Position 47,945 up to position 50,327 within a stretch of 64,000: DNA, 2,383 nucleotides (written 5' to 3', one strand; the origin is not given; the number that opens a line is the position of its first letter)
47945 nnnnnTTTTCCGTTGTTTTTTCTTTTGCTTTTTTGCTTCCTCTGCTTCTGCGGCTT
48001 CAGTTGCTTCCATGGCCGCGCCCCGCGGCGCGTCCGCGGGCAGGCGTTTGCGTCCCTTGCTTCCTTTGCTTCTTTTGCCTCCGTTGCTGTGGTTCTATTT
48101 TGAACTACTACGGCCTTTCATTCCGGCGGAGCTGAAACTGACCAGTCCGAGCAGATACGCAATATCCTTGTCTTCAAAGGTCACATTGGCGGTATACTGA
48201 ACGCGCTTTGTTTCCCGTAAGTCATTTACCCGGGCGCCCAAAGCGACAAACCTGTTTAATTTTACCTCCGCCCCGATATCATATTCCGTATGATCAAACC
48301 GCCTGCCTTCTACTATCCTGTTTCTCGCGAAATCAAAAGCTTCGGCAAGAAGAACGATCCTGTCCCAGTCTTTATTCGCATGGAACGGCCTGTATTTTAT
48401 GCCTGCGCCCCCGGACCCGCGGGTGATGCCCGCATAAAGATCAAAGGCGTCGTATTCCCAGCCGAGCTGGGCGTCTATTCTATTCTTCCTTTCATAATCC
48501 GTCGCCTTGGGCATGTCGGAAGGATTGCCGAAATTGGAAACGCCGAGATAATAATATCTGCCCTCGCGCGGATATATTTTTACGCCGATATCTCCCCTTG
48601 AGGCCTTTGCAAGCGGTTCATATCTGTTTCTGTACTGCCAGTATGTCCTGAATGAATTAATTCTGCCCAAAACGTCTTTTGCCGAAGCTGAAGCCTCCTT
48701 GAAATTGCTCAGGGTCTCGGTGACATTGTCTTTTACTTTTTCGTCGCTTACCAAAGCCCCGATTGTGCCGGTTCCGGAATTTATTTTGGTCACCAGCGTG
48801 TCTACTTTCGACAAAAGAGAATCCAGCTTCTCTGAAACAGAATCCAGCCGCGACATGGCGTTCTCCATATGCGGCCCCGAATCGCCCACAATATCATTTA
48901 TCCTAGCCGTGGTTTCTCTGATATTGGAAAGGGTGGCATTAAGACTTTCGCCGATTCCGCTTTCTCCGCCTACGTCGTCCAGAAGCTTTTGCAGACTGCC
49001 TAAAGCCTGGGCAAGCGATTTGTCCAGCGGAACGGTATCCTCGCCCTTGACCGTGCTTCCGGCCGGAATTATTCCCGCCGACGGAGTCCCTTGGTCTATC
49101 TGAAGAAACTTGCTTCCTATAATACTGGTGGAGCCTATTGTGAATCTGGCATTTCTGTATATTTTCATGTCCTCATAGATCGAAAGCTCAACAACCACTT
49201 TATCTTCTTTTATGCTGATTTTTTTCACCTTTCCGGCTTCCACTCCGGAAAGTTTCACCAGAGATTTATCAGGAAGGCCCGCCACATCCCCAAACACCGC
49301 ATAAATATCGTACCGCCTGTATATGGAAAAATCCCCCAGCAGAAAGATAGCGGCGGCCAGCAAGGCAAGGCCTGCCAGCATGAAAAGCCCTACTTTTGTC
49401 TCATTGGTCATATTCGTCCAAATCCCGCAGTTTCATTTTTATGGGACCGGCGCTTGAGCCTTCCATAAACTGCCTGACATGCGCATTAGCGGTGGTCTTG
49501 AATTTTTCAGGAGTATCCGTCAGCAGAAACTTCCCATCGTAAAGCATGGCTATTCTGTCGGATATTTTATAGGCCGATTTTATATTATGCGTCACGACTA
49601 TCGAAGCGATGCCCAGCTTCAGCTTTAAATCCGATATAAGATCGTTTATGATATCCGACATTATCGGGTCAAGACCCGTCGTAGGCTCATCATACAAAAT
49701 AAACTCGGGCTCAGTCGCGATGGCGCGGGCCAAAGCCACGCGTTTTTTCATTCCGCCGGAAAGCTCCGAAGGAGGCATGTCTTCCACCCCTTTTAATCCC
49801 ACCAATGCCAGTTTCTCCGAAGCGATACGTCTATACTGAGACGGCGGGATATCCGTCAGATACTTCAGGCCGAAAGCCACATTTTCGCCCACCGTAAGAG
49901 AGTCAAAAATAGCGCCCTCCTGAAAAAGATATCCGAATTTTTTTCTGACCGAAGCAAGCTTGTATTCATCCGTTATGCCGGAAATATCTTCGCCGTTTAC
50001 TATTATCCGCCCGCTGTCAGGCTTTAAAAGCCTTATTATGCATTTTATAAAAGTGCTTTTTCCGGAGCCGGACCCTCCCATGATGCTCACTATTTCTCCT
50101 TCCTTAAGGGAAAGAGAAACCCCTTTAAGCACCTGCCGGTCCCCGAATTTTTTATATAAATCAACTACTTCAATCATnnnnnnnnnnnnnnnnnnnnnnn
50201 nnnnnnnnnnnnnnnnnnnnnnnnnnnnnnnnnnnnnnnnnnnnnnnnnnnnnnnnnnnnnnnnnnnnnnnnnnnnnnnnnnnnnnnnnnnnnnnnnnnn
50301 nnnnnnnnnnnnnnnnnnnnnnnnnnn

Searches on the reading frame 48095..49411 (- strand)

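Call 86: search_protein_families(library=pfam, proteins=[window:48095-49411:-], max_evalue=0.00001)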
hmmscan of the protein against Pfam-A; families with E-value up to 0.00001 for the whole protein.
window:48095-49411:- (438 aa): 1 family
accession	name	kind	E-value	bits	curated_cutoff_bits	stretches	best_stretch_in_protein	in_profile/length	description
PF02470.25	MlaD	-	1.1e-15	58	25.1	1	33-108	2-81/81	MlaD protein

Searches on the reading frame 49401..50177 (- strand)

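Call 86: search_protein_families(library=pfam, proteins=[window:49401-50177:-], max_evalue=0.00001)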
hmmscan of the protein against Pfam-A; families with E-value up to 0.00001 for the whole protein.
window:49401-50177:- (258 aa): 2 families
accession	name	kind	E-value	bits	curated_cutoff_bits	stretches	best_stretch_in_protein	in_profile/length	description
PF00005.33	ABC_tran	-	6.3e-36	124.4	25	1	17-167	1-137/137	ABC transporter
PF13304.12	AAA_21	-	1.2e-06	29.3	27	0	129-198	228-299/304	AAA domain, putative AbiEii toxin, Type IV TA system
